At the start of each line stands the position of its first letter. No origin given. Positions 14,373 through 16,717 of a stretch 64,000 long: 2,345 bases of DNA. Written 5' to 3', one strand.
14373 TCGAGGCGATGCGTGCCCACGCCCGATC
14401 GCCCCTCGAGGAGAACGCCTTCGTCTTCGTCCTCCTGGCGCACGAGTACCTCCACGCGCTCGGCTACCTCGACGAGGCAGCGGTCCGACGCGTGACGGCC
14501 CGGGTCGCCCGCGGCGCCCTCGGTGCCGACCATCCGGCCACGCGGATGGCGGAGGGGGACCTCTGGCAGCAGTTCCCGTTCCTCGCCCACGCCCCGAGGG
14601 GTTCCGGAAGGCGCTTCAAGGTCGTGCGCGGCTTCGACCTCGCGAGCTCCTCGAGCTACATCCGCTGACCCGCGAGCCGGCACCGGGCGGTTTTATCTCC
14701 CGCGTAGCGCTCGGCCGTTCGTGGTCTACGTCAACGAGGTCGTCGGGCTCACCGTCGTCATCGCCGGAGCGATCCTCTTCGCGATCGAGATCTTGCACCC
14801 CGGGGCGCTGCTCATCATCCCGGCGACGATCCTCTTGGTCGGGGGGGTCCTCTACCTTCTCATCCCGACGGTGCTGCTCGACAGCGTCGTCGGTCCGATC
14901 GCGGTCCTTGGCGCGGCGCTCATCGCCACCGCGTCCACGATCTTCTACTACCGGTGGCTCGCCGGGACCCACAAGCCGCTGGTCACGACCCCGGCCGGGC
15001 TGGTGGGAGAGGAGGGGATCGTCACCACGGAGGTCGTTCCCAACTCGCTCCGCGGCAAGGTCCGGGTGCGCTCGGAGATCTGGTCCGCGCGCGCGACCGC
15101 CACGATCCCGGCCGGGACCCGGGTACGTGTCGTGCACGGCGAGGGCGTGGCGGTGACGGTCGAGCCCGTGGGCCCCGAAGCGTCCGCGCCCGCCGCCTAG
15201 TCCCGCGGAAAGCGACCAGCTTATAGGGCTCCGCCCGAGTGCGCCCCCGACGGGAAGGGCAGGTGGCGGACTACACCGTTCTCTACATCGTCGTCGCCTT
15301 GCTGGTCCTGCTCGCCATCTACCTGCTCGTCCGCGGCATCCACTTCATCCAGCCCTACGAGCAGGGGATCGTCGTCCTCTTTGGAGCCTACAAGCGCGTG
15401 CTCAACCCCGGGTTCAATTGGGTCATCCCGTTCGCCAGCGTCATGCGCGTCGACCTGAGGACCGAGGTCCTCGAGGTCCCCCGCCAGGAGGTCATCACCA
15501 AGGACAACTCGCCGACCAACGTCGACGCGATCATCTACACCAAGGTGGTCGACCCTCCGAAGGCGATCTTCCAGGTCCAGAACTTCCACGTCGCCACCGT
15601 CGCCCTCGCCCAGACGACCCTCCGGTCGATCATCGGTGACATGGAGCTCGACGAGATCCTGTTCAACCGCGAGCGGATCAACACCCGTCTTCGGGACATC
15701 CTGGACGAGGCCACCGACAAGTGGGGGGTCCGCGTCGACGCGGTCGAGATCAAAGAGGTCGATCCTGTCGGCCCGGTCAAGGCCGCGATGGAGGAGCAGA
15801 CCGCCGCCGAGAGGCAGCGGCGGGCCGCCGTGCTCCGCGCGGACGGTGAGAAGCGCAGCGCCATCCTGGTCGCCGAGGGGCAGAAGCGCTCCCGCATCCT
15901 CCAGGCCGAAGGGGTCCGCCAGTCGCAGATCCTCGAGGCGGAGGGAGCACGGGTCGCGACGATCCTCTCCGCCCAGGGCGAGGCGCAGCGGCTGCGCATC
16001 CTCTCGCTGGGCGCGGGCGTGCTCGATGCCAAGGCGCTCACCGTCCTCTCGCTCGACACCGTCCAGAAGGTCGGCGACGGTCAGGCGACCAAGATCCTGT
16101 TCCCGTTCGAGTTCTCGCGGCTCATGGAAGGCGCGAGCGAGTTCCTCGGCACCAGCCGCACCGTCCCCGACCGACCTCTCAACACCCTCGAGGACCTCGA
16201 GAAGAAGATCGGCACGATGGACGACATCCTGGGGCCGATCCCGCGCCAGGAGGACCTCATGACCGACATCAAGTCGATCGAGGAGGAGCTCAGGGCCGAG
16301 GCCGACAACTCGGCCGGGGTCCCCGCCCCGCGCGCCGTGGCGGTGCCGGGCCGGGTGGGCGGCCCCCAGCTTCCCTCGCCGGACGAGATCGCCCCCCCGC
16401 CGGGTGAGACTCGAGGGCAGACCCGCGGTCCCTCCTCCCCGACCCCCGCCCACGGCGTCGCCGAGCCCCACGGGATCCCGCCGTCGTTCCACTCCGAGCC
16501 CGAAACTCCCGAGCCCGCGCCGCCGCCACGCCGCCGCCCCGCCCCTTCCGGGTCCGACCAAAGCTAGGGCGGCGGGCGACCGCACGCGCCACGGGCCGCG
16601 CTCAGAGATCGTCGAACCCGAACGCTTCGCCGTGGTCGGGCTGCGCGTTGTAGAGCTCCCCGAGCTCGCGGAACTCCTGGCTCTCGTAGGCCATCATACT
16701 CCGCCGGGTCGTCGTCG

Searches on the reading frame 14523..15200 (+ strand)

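Call 77: search_protein_families(library=pfam, proteins=[window:14523-15200:+], max_evalue=0.001)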
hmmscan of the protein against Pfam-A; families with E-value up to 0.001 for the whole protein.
window:14523-15200:+ (225 aa): 1 family
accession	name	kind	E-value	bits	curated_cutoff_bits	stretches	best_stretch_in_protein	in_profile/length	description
PF01957.25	NfeD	-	2.2e-13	50.6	29.1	1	159-215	3-57/57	NfeD-like C-terminal, partner-binding domain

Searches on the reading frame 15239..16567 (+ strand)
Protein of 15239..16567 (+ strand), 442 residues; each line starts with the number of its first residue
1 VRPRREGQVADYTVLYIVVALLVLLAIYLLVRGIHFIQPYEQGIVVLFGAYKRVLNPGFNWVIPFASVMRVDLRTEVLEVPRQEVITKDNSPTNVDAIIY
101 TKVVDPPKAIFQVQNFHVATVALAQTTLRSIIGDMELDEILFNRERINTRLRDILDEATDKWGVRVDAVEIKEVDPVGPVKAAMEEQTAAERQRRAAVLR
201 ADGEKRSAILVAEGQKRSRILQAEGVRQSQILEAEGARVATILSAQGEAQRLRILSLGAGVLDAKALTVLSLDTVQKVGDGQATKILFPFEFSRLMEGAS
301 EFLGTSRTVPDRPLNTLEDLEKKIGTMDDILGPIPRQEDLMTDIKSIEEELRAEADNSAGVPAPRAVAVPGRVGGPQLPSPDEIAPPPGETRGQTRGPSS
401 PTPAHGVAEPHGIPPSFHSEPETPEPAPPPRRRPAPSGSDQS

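Call 77: search_protein_families(library=pfam, proteins=[window:15239-16567:+], max_evalue=0.001)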
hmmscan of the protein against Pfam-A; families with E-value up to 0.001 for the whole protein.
window:15239-16567:+ (442 aa): 1 family
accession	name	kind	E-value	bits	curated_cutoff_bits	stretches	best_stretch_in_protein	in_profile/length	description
PF01145.31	Band_7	-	9.3e-41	140.2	23.6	1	37-205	3-176/176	SPFH domain / Band 7 family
